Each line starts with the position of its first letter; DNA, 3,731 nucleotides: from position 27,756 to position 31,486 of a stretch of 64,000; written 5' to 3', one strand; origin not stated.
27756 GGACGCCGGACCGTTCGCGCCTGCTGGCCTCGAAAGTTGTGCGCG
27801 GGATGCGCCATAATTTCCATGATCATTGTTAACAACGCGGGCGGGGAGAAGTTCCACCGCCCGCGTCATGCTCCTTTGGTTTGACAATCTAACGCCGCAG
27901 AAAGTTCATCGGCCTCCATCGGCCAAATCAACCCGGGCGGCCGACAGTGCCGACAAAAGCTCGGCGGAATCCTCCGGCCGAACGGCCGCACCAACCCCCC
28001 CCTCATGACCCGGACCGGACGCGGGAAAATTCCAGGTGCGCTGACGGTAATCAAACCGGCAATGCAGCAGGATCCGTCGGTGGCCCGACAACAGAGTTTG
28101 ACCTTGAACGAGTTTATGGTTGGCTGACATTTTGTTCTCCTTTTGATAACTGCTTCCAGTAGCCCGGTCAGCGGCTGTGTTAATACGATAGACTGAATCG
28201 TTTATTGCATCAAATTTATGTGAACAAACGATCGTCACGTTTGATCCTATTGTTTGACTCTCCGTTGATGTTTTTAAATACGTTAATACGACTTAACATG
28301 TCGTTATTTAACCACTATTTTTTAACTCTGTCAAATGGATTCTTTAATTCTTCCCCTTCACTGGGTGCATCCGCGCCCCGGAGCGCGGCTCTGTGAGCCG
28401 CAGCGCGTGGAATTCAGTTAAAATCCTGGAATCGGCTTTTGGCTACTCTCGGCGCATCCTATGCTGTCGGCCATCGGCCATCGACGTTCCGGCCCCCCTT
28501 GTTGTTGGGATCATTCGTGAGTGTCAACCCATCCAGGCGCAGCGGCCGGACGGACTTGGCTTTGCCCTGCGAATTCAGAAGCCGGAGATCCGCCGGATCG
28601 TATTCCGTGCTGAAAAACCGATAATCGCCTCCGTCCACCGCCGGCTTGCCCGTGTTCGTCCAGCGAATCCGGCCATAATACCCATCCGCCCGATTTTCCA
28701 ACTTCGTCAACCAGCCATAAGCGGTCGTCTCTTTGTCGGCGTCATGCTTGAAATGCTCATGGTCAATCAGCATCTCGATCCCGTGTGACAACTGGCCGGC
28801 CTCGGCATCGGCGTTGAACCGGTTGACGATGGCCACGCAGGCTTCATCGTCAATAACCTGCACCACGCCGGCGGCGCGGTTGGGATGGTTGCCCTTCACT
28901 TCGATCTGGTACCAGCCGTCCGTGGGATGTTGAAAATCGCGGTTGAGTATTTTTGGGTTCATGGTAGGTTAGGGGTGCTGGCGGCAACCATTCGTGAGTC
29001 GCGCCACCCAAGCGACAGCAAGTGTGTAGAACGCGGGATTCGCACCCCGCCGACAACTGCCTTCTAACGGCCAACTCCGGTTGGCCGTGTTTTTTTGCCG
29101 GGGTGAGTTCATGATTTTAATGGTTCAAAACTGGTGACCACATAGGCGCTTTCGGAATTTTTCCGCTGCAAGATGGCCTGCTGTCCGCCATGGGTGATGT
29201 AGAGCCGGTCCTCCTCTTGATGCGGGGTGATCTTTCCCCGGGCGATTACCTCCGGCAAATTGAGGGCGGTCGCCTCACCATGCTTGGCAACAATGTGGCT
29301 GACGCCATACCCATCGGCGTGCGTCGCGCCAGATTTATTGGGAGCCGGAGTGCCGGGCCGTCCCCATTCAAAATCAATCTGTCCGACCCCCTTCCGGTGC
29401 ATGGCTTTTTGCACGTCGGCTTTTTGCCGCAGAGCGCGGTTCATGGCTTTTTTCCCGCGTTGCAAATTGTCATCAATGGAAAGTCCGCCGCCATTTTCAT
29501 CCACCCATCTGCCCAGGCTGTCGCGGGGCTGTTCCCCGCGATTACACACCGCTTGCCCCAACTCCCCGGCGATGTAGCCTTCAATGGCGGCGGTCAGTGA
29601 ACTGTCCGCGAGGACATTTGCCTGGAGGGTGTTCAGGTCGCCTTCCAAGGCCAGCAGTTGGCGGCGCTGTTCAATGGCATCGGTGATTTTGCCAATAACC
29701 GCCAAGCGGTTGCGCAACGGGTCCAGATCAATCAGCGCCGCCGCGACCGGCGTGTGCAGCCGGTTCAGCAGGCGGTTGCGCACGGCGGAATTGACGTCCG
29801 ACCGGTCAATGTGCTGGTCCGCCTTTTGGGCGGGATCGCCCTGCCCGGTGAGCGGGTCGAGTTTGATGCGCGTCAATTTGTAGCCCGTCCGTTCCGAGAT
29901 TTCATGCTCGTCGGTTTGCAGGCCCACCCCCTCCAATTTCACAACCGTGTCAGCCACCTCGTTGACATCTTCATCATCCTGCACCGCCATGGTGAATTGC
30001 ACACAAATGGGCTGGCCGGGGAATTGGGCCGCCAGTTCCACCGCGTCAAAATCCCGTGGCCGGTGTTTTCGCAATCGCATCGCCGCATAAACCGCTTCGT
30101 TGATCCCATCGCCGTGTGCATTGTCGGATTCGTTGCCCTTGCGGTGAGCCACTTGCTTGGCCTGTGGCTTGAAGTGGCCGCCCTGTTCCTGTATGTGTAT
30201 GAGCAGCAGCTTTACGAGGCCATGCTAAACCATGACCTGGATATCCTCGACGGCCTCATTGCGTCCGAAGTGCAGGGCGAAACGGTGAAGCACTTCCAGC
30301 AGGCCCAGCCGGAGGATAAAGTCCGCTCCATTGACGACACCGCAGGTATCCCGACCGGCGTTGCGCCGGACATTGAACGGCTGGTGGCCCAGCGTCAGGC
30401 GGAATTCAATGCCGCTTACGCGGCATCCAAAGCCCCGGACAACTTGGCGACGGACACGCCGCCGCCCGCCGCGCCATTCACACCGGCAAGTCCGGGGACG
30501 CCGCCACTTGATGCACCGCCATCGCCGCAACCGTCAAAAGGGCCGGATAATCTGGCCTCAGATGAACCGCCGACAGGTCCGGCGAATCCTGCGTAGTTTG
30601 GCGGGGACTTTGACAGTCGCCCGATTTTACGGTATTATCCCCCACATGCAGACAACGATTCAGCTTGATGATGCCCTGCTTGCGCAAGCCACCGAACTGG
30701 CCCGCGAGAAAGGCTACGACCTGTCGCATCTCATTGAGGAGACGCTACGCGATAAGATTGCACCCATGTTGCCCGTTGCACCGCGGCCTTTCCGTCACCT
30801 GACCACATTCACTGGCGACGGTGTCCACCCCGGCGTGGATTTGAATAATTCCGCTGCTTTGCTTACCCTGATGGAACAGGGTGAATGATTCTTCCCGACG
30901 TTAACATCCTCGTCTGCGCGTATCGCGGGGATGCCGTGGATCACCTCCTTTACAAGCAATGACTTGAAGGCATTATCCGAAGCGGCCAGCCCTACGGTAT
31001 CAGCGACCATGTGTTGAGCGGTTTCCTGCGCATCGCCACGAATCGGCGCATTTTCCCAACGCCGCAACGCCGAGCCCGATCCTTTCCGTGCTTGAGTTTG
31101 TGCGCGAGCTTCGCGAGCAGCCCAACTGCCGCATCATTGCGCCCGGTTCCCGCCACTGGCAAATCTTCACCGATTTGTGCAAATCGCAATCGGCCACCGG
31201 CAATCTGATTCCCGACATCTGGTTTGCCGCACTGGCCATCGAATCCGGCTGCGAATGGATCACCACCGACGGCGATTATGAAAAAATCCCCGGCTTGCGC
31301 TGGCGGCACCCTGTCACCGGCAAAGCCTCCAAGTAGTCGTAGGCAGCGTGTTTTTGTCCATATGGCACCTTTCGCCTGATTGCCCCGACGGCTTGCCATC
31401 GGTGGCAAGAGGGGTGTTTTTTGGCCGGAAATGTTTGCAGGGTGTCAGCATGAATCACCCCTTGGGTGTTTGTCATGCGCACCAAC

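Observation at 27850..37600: Mosaic ~10-kb accessory island built from truncated mobile-element parts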

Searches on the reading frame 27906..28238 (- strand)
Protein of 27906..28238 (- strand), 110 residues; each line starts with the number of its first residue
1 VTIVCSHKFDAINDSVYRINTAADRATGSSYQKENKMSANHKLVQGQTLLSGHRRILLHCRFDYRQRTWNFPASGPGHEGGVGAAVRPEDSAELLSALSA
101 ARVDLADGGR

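Call 37: search_protein_families(library=phrogs, proteins=[window:27906-28238:-], max_evalue=0.01)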
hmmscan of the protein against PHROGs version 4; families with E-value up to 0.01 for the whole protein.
window:27906-28238:- (110 aa): 0 families

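Call 39: search_protein_families(library=pfam, proteins=[window:27906-28238:-], max_evalue=5)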
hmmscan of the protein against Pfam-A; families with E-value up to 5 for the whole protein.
window:27906-28238:- (110 aa): 0 families

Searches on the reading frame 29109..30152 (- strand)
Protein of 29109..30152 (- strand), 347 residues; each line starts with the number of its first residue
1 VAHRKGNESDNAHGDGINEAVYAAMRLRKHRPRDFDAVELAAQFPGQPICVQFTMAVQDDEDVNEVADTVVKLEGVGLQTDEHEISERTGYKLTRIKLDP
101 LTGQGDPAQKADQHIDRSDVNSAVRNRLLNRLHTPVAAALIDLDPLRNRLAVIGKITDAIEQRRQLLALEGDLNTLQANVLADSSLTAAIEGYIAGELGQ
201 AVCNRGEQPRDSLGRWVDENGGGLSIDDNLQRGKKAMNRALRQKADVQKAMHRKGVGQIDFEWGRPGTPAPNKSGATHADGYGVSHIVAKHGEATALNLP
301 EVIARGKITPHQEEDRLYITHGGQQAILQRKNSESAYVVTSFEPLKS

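Call 6: search_protein_families(library=pfam, proteins=[window:29109-30152:-], max_evalue=0.01)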
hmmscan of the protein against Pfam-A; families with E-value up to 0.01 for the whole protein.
window:29109-30152:- (347 aa): 1 family
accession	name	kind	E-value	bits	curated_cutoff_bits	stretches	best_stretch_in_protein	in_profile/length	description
PF18809.6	PBECR1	-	6.8e-09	36.6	27.6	1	250-343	1-99/104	phage-Barnase-EndoU-ColicinE5/D-RelE like nuclease1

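Call 12: search_protein_families(library=padloc, proteins=[window:29109-30152:-], max_evalue=0.01)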
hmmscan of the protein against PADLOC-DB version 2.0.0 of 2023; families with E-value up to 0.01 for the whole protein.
window:29109-30152:- (347 aa): 0 families

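Call 37: search_protein_families(library=phrogs, proteins=[window:29109-30152:-], max_evalue=0.01)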
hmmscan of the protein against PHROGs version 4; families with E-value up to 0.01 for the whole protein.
window:29109-30152:- (347 aa): 4 families
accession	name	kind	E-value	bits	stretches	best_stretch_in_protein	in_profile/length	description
phrog_19273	-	unknown function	1.6e-13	48.8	1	225-343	3483-3613/4846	-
phrog_6398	-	unknown function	3.8e-07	30.7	1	224-266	192-234/313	-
phrog_13543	-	unknown function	4.2e-06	25.5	1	231-343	690-798/1879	-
phrog_10231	-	unknown function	0.005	17.3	0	52-97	94-139/256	-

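Call 38: search_dna_similar(query=window:29109-30152:-, collection=phages, mode=protein, max_rows=12, max_evalue=0.001)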
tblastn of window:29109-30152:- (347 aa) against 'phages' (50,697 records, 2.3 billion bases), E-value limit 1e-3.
Records with a match: 4; places in all: 4; records where one place covers at least 80% of the query: 0.
Best place of each record, by identity: <60% 4.
By first word of the organism name: Campylobacter 2; Acinetobacter 1; Bacteriophage 1.
By host as written in the record: Campylobacter jejuni NCTC 12660 1; Campylobacter coli 1; Acinetobacter baumannii 1; Helicobacter sp. MIT 11-5569 genome 1.
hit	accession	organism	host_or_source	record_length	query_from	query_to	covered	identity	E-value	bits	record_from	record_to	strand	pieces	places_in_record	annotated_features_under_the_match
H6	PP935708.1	Campylobacter phage vB_CJ12660_3PH123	Campylobacter jejuni NCTC 12660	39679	233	346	33%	29.9%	7e-5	51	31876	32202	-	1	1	hypothetical protein (x2)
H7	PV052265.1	Campylobacter phage CC12667_12684_ph15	Campylobacter coli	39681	233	346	33%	29.9%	7e-5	51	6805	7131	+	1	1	hypothetical protein (x2)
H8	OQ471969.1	Acinetobacter phage vB_AbaM_ABMM1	Acinetobacter baumannii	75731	225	343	34%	28.6%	4e-8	61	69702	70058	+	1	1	tetratricopeptide repeat protein | hypothetical protein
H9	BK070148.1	Bacteriophage sp.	Helicobacter sp. MIT 11-5569 genome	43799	245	346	29%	29.1%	4e-5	51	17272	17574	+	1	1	hypothetical protein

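Call 93: search_protein_representatives(protein=window:29109-30152:-)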
Query: 347 residues. Proteins with E-value up to 0.001 (for the whole library): 762; up to 1e-10: 195; up to 1e-30: 28. The best 150 are listed.
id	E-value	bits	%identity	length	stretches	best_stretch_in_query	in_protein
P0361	9.4e-228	771.2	100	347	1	1-347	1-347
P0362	2.1e-60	221.1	41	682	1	12-344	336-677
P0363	8.1e-60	219.2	55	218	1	148-346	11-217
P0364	1.5e-59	218.3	53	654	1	136-343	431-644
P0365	3.3e-58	213.9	62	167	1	192-346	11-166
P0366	1.5e-57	211.8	54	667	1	145-343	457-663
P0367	1.4e-52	195.5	44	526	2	205-343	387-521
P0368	1.0e-48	182.8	42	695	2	110-343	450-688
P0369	4.4e-45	170.8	55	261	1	201-343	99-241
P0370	2.6e-44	168.3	63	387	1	207-345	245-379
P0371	4.1e-42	161.1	56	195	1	191-343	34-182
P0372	7.1e-42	160.3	57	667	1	208-344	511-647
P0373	3.3e-38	148.2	33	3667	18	217-285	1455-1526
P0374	3.0e-37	145.1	56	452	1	205-344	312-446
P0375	1.1e-36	143.3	55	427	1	203-343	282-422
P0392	2.3e-29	119.2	38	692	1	34-317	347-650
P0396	1.7e-28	116.3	34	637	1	39-346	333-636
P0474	8.1e-15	71.3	33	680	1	11-331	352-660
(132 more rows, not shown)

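Call 94: search_protein_families(library=pfam, proteins=[P0362, P0364, P0392, P0396, P0474], max_evalue=0.001)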
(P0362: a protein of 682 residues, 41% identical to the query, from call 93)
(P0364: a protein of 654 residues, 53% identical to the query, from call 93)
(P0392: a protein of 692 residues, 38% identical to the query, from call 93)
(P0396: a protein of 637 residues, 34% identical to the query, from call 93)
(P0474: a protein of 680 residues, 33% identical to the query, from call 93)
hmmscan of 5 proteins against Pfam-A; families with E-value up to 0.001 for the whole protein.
P0362 (682 aa): 2 families
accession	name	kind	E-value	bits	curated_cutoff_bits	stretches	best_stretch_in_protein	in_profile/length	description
PF06074.18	Portal_Mu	-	8.5e-34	117.8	23.9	1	70-414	4-335/336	Portal protein of Mu bacteriophage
PF18809.6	PBECR1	-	2e-12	48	27.6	1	582-680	1-103/104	phage-Barnase-EndoU-ColicinE5/D-RelE like nuclease1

P0364 (654 aa): 2 families
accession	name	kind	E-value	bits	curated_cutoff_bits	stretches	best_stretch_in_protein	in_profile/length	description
PF06074.18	Portal_Mu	-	1.7e-49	169.4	23.9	1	48-390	2-335/336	Portal protein of Mu bacteriophage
PF18809.6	PBECR1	-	3.5e-07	31.1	27.6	1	551-647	1-102/104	phage-Barnase-EndoU-ColicinE5/D-RelE like nuclease1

P0392 (692 aa): 2 families
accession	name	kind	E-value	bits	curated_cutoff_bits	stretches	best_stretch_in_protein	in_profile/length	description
PF06074.18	Portal_Mu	-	3.9e-40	138.6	23.9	1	65-404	2-336/336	Portal protein of Mu bacteriophage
PF18809.6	PBECR1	-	1.8e-08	35.2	27.6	1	589-649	1-67/104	phage-Barnase-EndoU-ColicinE5/D-RelE like nuclease1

P0396 (637 aa): 2 families
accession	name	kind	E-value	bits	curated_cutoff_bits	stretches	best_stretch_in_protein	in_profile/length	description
PF06074.18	Portal_Mu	-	2e-28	100.1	23.9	1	52-384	7-335/336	Portal protein of Mu bacteriophage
PF18809.6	PBECR1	-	5.3e-07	30.5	27.6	1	544-605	1-66/104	phage-Barnase-EndoU-ColicinE5/D-RelE like nuclease1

P0474 (680 aa): 2 families
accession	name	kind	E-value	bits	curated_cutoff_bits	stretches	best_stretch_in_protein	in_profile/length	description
PF06074.18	Portal_Mu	-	1.1e-31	110.9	23.9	1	93-432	2-335/336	Portal protein of Mu bacteriophage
PF18809.6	PBECR1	-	4.3e-13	50.1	27.6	1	595-676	1-100/104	phage-Barnase-EndoU-ColicinE5/D-RelE like nuclease1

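Call 101: search_protein_families(library=ncbifam, proteins=[window:29109-30152:-], max_evalue=0.001)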
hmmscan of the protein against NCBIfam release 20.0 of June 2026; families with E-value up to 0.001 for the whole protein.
window:29109-30152:- (347 aa): 0 families

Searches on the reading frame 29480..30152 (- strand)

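Call 39: search_protein_families(library=pfam, proteins=[window:29480-30152:-], max_evalue=5)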
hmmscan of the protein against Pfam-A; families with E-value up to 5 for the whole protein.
window:29480-30152:- (224 aa): 2 families
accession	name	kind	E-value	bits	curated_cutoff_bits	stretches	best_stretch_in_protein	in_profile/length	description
PF06074.18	Portal_Mu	-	0.1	12.3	23.9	1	44-90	289-335/336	Portal protein of Mu bacteriophage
PF22937.1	PDXDC1-like_cen2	-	0.11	13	29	1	38-72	62-94/104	PDXDC1-like second central domain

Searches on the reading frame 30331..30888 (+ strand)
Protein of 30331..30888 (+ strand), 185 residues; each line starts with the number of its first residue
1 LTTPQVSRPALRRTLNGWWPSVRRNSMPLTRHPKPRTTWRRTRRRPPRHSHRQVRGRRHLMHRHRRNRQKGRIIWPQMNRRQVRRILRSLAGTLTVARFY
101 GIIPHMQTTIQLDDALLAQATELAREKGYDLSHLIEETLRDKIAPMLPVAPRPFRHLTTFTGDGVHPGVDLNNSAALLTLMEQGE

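Call 6: search_protein_families(library=pfam, proteins=[window:30331-30888:+], max_evalue=0.01)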
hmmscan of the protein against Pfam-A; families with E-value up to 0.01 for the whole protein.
window:30331-30888:+ (185 aa): 2 families
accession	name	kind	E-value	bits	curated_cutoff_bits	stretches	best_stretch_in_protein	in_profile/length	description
PF19891.5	DUF6364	-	0.00065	20.6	27.3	1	109-143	6-42/70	Family of unknown function (DUF6364)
PF09957.15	VapB_antitoxin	-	0.00092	19.5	23.4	1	106-125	1-20/47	Bacterial antitoxin of type II TA system, VapB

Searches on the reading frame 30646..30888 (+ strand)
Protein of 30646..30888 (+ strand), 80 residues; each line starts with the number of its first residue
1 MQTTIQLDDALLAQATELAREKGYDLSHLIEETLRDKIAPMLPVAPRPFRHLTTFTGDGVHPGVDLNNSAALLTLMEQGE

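Call 12: search_protein_families(library=padloc, proteins=[window:30646-30888:+], max_evalue=0.01)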
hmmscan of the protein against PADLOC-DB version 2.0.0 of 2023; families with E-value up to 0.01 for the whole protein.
window:30646-30888:+ (80 aa): 0 families

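Call 37: search_protein_families(library=phrogs, proteins=[window:30646-30888:+], max_evalue=0.01)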
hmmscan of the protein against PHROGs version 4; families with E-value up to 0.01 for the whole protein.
window:30646-30888:+ (80 aa): 0 families

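Call 39: search_protein_families(library=pfam, proteins=[window:30646-30888:+], max_evalue=5)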
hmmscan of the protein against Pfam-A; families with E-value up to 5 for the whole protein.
window:30646-30888:+ (80 aa): 4 families
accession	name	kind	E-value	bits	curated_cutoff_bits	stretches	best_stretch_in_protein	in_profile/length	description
PF19891.5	DUF6364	-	0.00016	22.6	27.3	1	4-39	6-43/70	Family of unknown function (DUF6364)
PF09957.15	VapB_antitoxin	-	0.00035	20.8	23.4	1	1-20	1-20/47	Bacterial antitoxin of type II TA system, VapB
PF01402.27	RHH_1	-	0.0035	17.7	20.5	1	3-38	2-37/39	Ribbon-helix-helix protein, copG family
PF19807.5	DUF6290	-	0.098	13.3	27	1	1-38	1-39/72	Family of unknown function (DUF6290)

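Call 101: search_protein_families(library=ncbifam, proteins=[window:30646-30888:+], max_evalue=0.001)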
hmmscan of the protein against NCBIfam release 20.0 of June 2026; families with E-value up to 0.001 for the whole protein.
window:30646-30888:+ (80 aa): 0 families

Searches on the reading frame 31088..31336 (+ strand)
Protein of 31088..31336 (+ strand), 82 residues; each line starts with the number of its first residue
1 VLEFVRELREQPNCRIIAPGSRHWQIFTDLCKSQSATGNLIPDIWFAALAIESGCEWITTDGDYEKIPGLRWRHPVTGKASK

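Call 6: search_protein_families(library=pfam, proteins=[window:31088-31336:+], max_evalue=0.01)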
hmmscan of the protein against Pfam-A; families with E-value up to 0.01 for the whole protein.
window:31088-31336:+ (82 aa): 1 family
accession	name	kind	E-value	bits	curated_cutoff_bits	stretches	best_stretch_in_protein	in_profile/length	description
PF01850.27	PIN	-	6.8e-06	27.1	23.6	1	3-69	56-119/120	PIN domain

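Call 12: search_protein_families(library=padloc, proteins=[window:31088-31336:+], max_evalue=0.01)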
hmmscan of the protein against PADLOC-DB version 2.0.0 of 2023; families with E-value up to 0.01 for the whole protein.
window:31088-31336:+ (82 aa): 0 families

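Call 37: search_protein_families(library=phrogs, proteins=[window:31088-31336:+], max_evalue=0.01)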
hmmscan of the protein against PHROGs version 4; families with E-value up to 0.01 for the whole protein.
window:31088-31336:+ (82 aa): 0 families
